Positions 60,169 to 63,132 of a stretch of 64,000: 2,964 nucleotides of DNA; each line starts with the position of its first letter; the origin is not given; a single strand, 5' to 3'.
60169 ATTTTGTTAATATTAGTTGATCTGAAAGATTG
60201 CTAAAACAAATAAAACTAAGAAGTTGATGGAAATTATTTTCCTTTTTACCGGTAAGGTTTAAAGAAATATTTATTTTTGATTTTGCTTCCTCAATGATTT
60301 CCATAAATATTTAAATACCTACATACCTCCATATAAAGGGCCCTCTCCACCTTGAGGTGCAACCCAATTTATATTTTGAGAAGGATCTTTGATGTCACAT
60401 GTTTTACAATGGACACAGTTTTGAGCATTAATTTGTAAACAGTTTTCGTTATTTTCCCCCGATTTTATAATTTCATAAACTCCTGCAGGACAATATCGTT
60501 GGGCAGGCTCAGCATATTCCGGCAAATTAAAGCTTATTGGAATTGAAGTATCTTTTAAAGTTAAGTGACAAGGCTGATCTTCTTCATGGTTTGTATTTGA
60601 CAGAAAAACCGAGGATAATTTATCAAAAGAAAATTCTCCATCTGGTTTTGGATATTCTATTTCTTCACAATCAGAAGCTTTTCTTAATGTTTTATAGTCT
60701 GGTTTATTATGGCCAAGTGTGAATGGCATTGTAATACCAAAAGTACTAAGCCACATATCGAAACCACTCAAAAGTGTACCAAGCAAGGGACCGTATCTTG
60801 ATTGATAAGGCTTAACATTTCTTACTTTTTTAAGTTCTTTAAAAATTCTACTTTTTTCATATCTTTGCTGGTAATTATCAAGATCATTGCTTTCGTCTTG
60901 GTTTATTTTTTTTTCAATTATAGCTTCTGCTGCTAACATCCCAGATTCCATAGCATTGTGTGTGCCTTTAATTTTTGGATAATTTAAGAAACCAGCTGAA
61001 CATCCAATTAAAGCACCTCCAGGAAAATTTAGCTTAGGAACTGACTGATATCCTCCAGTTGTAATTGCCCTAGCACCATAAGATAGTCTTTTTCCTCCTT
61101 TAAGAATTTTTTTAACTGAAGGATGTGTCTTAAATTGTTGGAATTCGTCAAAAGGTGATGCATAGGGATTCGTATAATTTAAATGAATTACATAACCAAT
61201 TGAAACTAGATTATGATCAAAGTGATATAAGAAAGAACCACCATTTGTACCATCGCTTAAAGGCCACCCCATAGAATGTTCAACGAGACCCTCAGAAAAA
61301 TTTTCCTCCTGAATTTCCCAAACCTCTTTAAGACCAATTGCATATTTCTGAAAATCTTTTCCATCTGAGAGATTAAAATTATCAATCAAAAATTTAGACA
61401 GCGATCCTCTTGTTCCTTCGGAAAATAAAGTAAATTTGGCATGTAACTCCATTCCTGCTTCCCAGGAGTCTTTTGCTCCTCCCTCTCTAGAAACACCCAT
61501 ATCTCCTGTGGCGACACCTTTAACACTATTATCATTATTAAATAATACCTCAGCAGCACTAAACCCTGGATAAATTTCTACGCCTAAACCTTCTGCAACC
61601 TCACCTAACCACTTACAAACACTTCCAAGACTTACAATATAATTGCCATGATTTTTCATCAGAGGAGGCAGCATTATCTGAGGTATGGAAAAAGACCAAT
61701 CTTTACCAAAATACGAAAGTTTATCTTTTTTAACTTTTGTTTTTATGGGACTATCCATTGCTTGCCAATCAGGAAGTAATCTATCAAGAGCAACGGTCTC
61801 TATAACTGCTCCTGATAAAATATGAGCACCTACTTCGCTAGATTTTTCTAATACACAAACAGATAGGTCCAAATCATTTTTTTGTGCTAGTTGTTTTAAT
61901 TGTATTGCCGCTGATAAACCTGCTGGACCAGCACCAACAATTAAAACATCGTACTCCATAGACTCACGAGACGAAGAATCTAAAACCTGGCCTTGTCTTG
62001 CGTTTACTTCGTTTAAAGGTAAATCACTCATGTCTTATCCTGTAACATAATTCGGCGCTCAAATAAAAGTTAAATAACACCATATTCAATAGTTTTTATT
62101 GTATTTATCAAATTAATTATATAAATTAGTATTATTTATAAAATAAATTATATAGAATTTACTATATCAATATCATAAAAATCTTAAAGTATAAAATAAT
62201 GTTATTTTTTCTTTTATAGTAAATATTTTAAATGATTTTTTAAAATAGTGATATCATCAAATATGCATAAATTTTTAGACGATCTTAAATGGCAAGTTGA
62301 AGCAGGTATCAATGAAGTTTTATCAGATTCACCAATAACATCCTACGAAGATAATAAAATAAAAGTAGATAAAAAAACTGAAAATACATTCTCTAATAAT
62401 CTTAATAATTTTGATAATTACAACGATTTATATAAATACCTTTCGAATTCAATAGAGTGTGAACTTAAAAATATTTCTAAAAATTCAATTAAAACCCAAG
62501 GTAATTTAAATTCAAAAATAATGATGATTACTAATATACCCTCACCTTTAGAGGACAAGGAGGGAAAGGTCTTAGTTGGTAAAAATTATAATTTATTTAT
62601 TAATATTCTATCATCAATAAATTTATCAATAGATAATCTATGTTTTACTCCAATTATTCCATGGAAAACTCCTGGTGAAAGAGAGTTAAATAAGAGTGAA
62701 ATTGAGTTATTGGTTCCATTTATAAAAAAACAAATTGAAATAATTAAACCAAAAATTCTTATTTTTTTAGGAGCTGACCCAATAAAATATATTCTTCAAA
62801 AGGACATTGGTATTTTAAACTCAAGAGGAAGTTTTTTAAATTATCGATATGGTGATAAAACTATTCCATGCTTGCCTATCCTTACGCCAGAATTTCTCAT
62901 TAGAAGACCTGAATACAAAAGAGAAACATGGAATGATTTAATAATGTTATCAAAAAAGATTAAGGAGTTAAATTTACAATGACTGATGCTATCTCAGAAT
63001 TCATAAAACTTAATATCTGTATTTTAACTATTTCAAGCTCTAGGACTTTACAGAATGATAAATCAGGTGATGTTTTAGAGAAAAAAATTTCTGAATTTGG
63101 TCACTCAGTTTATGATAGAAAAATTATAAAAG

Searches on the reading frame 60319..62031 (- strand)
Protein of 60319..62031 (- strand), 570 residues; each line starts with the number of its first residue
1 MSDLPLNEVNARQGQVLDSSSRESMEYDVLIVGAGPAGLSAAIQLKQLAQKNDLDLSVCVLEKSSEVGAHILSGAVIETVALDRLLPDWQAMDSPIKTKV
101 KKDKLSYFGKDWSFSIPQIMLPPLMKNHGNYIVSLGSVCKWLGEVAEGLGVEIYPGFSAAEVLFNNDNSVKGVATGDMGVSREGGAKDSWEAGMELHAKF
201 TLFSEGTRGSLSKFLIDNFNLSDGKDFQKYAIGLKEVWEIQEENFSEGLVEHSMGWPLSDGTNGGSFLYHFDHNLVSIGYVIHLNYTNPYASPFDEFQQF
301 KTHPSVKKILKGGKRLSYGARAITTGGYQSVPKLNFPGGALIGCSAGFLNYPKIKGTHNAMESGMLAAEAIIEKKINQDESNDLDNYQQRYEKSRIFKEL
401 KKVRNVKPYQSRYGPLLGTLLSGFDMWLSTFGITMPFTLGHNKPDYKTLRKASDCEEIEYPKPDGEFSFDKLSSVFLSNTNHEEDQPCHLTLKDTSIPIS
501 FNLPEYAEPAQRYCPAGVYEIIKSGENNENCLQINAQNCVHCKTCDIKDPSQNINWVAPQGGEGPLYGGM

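Call 45: search_protein_families(library=pfam, proteins=[window:60319-62031:-], max_evalue=0.00001)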
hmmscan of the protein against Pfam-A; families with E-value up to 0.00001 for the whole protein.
window:60319-62031:- (570 aa): 5 families
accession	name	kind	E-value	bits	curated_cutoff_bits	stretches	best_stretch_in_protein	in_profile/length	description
PF05187.19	Fer4_ETF_QO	-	2.9e-50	169.2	24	1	465-567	1-103/104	Electron transfer flavoprotein-ubiquinone oxidoreductase, 4Fe-4S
PF21162.3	ETFQO_UQ-bd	-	2.1e-41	140.8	27.7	1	230-323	1-96/96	ETF-QO, ubiquinone-binding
PF13450.12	NAD_binding_8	-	1.2e-07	32.3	21.9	1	31-76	1-40/68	NAD(P)-binding Rossmann-like domain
PF01946.23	Thi4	-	2.4e-07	30.7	26.2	1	23-74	14-60/235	Thi4 family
PF01266.30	DAO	-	2.9e-06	27.5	27.9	0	28-69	1-36/353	FAD dependent oxidoreductase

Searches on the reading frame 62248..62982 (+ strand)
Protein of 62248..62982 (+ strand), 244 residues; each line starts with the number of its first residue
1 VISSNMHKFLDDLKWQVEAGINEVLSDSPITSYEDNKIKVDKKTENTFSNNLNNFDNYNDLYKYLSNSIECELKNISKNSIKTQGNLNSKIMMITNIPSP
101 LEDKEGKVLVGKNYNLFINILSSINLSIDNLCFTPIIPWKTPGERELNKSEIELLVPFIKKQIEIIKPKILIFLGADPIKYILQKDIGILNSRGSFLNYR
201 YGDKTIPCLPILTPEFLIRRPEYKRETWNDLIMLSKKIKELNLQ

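Call 45: search_protein_families(library=pfam, proteins=[window:62248-62982:+], max_evalue=0.00001)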
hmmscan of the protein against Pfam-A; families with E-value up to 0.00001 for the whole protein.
window:62248-62982:+ (244 aa): 1 family
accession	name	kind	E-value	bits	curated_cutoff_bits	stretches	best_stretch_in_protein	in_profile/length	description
PF03167.25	UDG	-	6.1e-15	56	24.3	1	84-231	3-140/141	Uracil DNA glycosylase superfamily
